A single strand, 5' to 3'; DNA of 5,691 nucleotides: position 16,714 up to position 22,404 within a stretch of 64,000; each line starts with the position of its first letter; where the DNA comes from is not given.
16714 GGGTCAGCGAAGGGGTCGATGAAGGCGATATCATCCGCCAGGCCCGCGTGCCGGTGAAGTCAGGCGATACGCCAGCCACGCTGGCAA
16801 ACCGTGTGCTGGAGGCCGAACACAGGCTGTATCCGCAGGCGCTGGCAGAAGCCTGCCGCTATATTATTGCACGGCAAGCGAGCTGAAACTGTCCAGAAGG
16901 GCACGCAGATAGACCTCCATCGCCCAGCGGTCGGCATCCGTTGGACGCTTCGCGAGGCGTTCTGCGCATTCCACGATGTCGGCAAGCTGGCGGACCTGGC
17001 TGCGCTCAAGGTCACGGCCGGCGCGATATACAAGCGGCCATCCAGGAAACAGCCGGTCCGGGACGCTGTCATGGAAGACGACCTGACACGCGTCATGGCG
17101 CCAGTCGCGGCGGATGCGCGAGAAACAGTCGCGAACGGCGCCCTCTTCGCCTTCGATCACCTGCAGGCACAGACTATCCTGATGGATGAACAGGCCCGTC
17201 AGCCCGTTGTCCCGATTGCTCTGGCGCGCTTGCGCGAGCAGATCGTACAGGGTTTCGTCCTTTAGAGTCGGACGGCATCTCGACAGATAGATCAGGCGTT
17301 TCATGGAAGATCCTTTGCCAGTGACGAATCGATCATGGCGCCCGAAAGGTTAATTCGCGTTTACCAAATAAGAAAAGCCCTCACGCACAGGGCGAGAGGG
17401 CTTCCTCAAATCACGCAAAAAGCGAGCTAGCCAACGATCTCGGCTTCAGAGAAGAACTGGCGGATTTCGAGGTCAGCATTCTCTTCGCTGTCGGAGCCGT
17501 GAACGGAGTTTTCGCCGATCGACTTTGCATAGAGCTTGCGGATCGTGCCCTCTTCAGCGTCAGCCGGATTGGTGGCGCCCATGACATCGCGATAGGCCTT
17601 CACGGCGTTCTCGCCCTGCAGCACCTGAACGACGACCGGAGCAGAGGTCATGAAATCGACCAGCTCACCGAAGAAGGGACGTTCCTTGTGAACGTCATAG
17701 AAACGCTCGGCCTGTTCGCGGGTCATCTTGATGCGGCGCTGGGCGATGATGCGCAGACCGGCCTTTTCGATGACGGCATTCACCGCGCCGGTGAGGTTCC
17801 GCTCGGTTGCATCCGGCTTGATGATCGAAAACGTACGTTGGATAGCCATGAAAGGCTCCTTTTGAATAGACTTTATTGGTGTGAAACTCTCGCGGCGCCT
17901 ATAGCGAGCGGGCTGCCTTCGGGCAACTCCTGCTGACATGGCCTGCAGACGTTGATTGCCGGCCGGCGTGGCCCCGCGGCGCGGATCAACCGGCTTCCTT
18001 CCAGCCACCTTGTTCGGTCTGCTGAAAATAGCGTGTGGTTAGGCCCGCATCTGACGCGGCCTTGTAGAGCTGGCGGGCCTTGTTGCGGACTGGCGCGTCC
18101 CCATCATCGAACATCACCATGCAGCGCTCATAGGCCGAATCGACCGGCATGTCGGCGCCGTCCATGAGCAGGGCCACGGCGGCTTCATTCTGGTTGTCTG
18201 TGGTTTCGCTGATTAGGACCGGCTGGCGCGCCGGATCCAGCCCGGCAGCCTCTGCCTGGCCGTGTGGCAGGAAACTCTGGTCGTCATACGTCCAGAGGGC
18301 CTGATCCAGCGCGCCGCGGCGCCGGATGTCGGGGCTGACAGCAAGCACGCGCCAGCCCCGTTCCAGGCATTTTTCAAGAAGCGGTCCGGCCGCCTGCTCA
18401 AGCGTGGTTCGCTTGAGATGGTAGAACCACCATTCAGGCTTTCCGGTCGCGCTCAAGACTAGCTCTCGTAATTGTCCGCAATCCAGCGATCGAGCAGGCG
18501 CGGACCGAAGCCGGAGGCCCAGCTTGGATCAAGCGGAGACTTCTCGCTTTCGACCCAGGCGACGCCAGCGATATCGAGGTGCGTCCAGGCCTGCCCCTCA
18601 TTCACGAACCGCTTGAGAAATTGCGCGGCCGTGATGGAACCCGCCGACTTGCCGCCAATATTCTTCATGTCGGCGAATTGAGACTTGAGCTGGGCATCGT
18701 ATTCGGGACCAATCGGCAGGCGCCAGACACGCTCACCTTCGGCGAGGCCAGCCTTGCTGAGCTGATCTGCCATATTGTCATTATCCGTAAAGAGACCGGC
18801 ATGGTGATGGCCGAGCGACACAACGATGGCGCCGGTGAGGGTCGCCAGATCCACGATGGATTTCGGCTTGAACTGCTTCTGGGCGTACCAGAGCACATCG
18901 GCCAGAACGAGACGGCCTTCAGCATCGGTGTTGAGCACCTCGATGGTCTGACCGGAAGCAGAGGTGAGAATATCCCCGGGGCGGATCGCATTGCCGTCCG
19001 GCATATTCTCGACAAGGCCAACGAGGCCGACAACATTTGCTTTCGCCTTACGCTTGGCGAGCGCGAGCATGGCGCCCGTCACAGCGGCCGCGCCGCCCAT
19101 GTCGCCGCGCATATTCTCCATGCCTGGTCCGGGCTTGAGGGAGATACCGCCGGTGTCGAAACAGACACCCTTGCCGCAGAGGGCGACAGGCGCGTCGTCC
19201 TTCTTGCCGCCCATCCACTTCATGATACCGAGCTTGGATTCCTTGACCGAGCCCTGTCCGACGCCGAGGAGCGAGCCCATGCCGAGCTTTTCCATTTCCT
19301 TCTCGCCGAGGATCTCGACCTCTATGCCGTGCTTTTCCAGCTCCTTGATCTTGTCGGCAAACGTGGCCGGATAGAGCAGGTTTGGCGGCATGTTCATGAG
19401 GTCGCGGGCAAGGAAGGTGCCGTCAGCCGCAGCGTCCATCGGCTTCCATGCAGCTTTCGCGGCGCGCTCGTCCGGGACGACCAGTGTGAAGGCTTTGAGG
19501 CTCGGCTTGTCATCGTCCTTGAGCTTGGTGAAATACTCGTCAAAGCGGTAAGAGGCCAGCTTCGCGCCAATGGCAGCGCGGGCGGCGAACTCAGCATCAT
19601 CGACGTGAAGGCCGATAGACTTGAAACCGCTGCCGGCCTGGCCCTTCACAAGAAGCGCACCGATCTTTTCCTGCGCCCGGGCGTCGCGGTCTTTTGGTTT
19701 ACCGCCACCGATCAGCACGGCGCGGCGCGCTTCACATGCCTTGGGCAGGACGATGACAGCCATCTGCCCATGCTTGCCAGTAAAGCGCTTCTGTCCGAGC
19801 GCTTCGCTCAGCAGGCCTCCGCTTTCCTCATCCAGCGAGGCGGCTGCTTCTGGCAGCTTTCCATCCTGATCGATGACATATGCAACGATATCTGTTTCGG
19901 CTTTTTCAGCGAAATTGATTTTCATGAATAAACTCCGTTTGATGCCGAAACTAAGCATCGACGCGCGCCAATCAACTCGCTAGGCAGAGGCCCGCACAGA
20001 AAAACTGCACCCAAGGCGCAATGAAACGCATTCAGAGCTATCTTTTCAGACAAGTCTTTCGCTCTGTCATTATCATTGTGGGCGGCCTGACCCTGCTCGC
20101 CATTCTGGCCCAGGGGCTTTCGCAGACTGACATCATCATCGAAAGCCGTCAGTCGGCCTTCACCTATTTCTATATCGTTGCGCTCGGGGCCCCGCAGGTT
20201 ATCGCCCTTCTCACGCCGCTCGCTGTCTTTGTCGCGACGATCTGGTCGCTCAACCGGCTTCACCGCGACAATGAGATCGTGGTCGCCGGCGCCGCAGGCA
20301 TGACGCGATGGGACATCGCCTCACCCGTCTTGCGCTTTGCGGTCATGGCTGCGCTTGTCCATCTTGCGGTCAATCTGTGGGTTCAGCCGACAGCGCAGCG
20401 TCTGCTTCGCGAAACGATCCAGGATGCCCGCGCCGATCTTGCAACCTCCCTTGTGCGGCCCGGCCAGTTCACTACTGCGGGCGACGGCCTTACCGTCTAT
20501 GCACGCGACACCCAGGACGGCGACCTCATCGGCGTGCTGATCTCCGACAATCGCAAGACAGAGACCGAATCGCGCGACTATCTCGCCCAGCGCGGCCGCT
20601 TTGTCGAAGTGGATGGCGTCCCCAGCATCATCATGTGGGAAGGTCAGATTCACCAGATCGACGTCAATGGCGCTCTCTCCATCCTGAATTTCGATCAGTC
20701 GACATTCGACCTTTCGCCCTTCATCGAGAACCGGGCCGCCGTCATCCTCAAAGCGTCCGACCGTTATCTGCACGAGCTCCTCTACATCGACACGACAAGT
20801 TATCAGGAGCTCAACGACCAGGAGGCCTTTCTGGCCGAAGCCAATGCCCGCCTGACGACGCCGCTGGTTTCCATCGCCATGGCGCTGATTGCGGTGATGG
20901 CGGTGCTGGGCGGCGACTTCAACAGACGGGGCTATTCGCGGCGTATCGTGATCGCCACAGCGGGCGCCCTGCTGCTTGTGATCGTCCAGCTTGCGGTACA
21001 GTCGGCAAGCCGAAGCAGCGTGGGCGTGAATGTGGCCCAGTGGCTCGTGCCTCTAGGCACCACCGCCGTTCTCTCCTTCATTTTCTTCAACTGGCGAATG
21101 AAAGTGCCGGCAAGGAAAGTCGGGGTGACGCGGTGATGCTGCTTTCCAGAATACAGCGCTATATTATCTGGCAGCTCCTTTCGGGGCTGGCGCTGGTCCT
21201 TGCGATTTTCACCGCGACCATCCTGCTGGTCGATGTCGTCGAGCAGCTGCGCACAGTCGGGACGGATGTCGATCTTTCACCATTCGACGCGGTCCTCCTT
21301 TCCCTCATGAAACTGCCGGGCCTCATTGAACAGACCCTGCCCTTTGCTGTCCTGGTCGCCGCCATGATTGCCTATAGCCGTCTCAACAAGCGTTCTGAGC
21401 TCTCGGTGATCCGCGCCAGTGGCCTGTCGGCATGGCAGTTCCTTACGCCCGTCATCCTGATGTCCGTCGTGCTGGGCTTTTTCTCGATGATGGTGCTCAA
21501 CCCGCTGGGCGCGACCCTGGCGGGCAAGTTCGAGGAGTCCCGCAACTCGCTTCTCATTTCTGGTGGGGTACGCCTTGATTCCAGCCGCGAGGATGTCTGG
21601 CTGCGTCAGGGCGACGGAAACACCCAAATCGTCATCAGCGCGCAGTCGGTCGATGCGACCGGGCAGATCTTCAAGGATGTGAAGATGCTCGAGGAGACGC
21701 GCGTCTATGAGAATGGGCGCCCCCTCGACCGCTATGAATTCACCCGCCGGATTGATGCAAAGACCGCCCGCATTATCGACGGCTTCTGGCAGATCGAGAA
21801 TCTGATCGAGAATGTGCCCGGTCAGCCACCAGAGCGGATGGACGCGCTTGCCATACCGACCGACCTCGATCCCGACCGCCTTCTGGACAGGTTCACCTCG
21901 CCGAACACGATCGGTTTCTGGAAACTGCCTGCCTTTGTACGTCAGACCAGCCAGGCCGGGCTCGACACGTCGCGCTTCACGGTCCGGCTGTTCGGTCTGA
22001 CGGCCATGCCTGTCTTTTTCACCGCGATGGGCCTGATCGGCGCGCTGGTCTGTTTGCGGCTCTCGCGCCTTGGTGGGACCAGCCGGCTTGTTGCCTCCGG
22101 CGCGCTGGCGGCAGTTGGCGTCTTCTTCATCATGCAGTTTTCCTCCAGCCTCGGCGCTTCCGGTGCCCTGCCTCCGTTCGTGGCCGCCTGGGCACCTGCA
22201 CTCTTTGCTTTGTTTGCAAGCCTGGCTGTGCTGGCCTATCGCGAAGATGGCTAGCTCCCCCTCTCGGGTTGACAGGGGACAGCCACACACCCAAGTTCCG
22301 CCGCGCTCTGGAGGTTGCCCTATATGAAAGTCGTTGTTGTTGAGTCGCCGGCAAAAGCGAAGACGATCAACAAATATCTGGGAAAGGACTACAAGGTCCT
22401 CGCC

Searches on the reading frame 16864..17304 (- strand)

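Call 65: search_protein_families(library=pfam, proteins=[window:16864-17304:-], max_evalue=0.00001)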
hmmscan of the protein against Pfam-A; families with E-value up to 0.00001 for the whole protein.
window:16864-17304:- (146 aa): 1 family
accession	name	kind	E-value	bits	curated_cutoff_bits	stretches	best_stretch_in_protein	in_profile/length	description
PF04940.18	BLUF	-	3.4e-24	85.2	25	1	1-90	1-90/92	Sensors of blue-light using FAD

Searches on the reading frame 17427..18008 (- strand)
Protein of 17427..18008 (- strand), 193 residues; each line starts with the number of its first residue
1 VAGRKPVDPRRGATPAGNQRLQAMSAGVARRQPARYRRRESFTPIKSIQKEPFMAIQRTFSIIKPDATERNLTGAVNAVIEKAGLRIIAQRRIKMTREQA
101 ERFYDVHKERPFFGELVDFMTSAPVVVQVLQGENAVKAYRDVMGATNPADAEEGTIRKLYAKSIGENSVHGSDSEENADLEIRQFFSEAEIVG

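Call 65: search_protein_families(library=pfam, proteins=[window:17427-18008:-], max_evalue=0.00001)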
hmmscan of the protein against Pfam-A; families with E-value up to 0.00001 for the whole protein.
window:17427-18008:- (193 aa): 1 family
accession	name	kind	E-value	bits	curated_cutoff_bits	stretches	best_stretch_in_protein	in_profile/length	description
PF00334.24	NDK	-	9.6e-54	181.3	27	1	57-191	1-135/135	Nucleoside diphosphate kinase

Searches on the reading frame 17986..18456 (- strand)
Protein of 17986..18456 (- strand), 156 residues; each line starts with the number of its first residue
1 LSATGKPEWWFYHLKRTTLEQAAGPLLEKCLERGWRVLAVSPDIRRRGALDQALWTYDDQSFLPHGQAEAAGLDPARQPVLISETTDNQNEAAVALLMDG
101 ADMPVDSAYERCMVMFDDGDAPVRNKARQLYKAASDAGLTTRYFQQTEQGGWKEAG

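Call 4: search_protein_families(library=ncbifam, proteins=[window:17986-18456:-], max_evalue=0.00001)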
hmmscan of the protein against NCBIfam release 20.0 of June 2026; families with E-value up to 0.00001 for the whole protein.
window:17986-18456:- (156 aa): 4 families
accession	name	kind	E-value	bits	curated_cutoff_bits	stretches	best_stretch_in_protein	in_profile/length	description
NF004347.0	PRK05728.1-4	equivalog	1.5e-43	148.5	132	1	9-154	4-148/150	DNA polymerase III subunit chi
NF005172.0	PRK06646.1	equivalog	6.2e-10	39.1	260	1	20-102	15-95/154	DNA polymerase III subunit chi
NF004348.0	PRK05728.1-5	equivalog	5.5e-09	36.4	178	1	25-146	19-136/138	DNA polymerase III subunit chi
NF004346.0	PRK05728.1-2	equivalog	4.2e-07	30.5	234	1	29-138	28-133/141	DNA polymerase III subunit chi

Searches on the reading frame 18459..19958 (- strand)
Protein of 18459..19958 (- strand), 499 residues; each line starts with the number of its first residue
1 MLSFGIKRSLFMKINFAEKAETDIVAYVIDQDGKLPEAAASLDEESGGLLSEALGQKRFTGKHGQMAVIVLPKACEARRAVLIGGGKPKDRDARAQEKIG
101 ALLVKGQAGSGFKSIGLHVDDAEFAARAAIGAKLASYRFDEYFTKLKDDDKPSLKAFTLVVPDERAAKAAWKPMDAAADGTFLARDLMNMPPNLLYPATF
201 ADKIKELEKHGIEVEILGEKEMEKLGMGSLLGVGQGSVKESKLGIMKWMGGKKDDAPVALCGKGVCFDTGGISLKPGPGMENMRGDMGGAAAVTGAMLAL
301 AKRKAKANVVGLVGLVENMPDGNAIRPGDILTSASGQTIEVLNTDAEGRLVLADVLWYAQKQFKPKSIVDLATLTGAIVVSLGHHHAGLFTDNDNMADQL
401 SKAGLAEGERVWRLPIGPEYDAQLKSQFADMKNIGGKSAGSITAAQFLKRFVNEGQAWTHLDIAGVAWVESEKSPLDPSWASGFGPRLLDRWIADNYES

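Call 4: search_protein_families(library=ncbifam, proteins=[window:18459-19958:-], max_evalue=0.00001)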
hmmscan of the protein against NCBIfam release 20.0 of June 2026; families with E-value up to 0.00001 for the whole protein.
window:18459-19958:- (499 aa): 13 families
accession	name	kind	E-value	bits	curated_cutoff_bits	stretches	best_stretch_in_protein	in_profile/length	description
NF002077.0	PRK00913.2-4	equivalog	1.1e-202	674.5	471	1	12-499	5-501/501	leucyl aminopeptidase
NF002075.0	PRK00913.2-2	equivalog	1.1e-176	588.6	468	1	18-498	17-501/502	leucyl aminopeptidase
NF002074.0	PRK00913.1-4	equivalog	2.9e-140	468.4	415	1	13-473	6-475/496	leucyl aminopeptidase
NF002083.0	PRK00913.3-5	equivalog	1.6e-132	442.9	468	1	36-489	23-483/492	leucyl aminopeptidase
NF002073.0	PRK00913.1-2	equivalog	7.1e-132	440.8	432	1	19-489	19-494/505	leucyl aminopeptidase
NF002076.0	PRK00913.2-3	equivalog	1.6e-120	403.5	491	1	21-495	15-492/494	leucyl aminopeptidase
NF002072.0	PRK00913.1-1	equivalog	1e-115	387.2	826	1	24-471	17-475/502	leucyl aminopeptidase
NF002082.0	PRK00913.3-4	equivalog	1.1e-112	377.5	552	1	20-489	13-496/504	leucyl aminopeptidase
NF002078.0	PRK00913.2-5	equivalog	3.2e-88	296.4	622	1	19-492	13-493/500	leucyl aminopeptidase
NF002081.0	PRK00913.3-3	equivalog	3.3e-86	290.1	485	1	128-495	107-480/485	leucyl aminopeptidase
NF002080.0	PRK00913.3-2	equivalog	4.9e-86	289.3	475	1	167-470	121-426/447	leucyl aminopeptidase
NF003450.0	PRK05015.1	equivalog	8e-72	242.2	437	1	173-473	99-406/429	aminopeptidase PepB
NF002079.0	PRK00913.3-1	equivalog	3.3e-61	207.4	1013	1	163-485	156-481/496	leucyl aminopeptidase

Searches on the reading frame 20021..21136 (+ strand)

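Call 4: search_protein_families(library=ncbifam, proteins=[window:20021-21136:+], max_evalue=0.00001)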
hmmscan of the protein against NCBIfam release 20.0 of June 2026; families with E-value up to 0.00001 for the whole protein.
window:20021-21136:+ (371 aa): 2 families
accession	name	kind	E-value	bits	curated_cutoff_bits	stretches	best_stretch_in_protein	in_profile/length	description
TIGR04407.1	LptF_YjgP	equivalog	1.6e-62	211.3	230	1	4-355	2-345/347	LPS export ABC transporter permease LptF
TIGR04408.1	LptG_lptG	equivalog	4.5e-26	91.3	240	1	4-356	2-348/351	LPS export ABC transporter permease LptG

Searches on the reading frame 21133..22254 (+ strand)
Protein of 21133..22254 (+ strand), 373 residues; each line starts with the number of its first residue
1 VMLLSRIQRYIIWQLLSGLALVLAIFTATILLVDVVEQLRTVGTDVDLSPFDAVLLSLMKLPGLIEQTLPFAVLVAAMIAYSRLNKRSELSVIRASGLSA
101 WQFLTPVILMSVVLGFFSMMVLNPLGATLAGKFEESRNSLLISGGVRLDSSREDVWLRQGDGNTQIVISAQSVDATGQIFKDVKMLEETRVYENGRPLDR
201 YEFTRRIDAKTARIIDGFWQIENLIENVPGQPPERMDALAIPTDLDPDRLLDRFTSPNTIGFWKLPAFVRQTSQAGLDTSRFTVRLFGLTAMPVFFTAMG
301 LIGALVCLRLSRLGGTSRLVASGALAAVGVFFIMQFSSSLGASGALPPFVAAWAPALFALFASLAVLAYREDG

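Call 4: search_protein_families(library=ncbifam, proteins=[window:21133-22254:+], max_evalue=0.00001)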
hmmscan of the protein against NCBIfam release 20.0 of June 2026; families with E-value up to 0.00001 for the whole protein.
window:21133-22254:+ (373 aa): 2 families
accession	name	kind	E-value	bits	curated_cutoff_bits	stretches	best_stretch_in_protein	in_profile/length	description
TIGR04408.1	LptG_lptG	equivalog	2.7e-69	233.5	240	1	7-368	2-349/351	LPS export ABC transporter permease LptG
TIGR04407.1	LptF_YjgP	equivalog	2.8e-20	72.3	230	1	7-126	2-120/347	LPS export ABC transporter permease LptF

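Call 25: search_protein_representatives(protein=window:21133-22254:+)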
Query: 373 residues. Proteins with E-value up to 0.001 (for the whole library): 6778; up to 1e-10: 2201; up to 1e-30: 518. The best 150 are listed.
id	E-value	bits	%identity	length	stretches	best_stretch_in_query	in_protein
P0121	1.4e-136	471.6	61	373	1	1-373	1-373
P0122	5.7e-109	380.8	48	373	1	2-373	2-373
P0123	9.3e-108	376.8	49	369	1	5-373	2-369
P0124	2.5e-88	312.9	45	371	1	1-373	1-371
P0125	9.4e-87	307.7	46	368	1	3-373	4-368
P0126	1.7e-83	297.0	42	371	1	2-373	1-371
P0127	2.5e-83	296.4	46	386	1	6-373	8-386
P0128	9.3e-78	278.1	46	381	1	3-373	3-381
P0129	2.2e-75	270.3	56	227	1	21-247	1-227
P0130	2.8e-73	263.4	37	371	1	4-373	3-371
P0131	1.1e-72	261.4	42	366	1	4-373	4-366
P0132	6.9e-71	255.5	38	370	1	1-373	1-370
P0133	8.9e-70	251.9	40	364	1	1-373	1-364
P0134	1.1e-69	251.6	38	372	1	1-373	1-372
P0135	2.5e-69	250.4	41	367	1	7-373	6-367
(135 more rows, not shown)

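Call 28: find_homologous_proteins(query=A2, max_evalue=1e-20)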
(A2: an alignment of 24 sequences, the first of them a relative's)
Query A2 (24 sequences) (366 aa, profile of the alignment): 274 proteins with E <= 1e-20 among 8000 candidates; the best 120 are listed.
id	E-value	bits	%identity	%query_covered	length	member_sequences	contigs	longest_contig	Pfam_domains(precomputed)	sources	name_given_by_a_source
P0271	2.6e-132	459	41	100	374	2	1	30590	PF03739.20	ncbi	ncbi:MAG: LptF/LptG family permease [Pseudomonadota bacterium]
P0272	1.2e-131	457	41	100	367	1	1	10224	PF03739.20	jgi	jgi:lipopolysaccharide export system permease protein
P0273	8.8e-131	454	46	99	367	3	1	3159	PF03739.20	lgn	-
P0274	2.2e-130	453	46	98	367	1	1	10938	PF03739.20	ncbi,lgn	-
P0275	3.0e-130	452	40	99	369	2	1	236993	PF03739.20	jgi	jgi:lipopolysaccharide export system permease protein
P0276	5.5e-130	452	39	100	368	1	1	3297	PF03739.20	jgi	jgi:lipopolysaccharide export system permease protein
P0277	1.0e-129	451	45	99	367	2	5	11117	PF03739.20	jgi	-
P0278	2.3e-129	450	40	100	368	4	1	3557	PF03739.20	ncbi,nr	ncbi:MAG TPA: LptF/LptG family permease [Caulobacteraceae bacterium]|nr:LptF/LptG family permease [C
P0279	3.7e-129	449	38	100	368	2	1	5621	PF03739.20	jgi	jgi:lipopolysaccharide export system permease protein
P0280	4.0e-129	449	40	100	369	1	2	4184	PF03739.20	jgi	jgi:lipopolysaccharide export system permease protein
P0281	4.8e-129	448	45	100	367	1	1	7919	PF03739.20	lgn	-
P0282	6.7e-129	448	39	99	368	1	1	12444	PF03739.20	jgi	jgi:lipopolysaccharide export system permease protein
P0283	8.9e-129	448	39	99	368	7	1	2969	PF03739.20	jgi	jgi:lipopolysaccharide export system permease protein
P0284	9.2e-129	448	45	99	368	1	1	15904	PF03739.20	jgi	-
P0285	2.4e-128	446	38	100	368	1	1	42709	PF03739.20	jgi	jgi:lipopolysaccharide export system permease protein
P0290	1.5e-127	444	42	99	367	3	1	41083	PF03739.20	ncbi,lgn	ncbi:MAG TPA: LptF/LptG family permease [Caulobacteraceae bacterium]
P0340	2.0e-120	420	69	99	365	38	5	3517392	PF03739.20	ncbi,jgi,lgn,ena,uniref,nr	ncbi:LptF/LptG family permease [uncultured Maricaulis sp.]|uniref:LptF/LptG family permease n=1 Tax=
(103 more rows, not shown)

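Call 29: find_encoding_contigs(protein=P0340, flank=10000, max_places=1)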
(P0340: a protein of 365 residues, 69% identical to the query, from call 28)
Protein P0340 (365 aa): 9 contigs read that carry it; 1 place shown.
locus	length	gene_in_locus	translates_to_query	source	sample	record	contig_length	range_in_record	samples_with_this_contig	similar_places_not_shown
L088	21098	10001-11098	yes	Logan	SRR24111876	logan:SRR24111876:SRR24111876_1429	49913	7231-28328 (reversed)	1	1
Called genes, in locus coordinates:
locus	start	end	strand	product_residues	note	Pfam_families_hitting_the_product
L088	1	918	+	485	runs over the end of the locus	PF03572:Peptidase_S41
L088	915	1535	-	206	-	PF01810:LysE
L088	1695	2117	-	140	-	PF00334:NDK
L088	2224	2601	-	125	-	-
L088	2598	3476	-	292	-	PF04389:Peptidase_M28, PF01546:Peptidase_M20 (weak)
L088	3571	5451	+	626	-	PF00005:ABC_tran, PF02463:SMC_N (faint), PF13476:AAA_23 (faint), PF13555:AAA_29 (faint), PF13604:AAA_30 (faint), PF12848:ABC_tran_Xtn, PF00005:ABC_tran, PF13304:AAA_21 (weak), +2 more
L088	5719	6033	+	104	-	-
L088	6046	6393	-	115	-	PF11720:Inhibitor_I78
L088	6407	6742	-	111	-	PF11720:Inhibitor_I78 (weak)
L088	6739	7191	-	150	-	PF04364:DNA_pol3_chi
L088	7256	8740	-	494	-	PF02789:Peptidase_M17_N, PF00883:Peptidase_M17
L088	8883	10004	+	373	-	PF03739:LptF_LptG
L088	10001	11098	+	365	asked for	PF03739:LptF_LptG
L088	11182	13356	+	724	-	PF04453:LptD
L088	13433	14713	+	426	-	PF13623:SurA_N_2, PF13624:SurA_N_3, PF09312:SurA_N, PF13616:Rotamase_3, PF00639:Rotamase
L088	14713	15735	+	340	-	PF04166:PdxA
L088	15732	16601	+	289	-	PF00398:RrnaAD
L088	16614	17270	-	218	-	PF00625:Guanylate_kin, PF13671:AAA_33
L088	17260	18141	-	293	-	PF03755:YicC-like_N, PF08340:YicC-like_C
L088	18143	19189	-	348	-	PF02618:YceG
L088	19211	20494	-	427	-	PF00109:ketoacyl-synt, PF02801:Ketoacyl-synt_C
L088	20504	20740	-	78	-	PF00550:PP-binding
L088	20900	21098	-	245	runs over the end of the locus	PF00106:adh_short, PF08659:KR, PF13460:NAD_binding_10 (weak), PF13561:adh_short_C2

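Call 30: find_encoding_contigs(protein=P0290, flank=10000, max_places=1)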
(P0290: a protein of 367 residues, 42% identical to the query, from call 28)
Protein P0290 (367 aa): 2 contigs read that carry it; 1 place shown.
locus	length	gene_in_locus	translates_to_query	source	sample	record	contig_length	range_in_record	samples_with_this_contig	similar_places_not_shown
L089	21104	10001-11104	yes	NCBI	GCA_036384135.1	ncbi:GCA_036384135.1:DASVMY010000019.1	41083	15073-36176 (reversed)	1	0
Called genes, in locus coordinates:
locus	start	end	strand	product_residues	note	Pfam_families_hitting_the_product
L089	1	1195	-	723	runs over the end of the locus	PF14742:GDE_N_bis, PF22422:MGH1-like_GH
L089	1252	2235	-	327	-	PF03446:NAD_binding_2, PF00393:6PGD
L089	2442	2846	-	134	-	PF12098:DUF3574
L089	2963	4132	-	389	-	PF02771:Acyl-CoA_dh_N, PF02770:Acyl-CoA_dh_M, PF00441:Acyl-CoA_dh_1, PF08028:Acyl-CoA_dh_2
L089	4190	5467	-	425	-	PF00959:Phage_lysozyme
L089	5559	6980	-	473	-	PF03448:MgtE_N, PF00571:CBS (weak), PF01769:MgtE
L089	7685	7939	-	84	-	PF01052:FliMN_C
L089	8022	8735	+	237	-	PF21948:LplA-B_cat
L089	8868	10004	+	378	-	PF03739:LptF_LptG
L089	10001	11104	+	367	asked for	PF03739:LptF_LptG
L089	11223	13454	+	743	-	PF04453:LptD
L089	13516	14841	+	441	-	PF13624:SurA_N_3, PF09312:SurA_N, PF13145:Rotamase_2 (faint), PF13616:Rotamase_3, PF00639:Rotamase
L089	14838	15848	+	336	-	PF04166:PdxA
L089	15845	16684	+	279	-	PF00398:RrnaAD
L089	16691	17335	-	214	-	PF00625:Guanylate_kin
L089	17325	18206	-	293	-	PF03755:YicC-like_N, PF08340:YicC-like_C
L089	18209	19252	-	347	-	PF02618:YceG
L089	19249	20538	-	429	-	PF00109:ketoacyl-synt, PF02801:Ketoacyl-synt_C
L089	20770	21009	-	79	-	PF00550:PP-binding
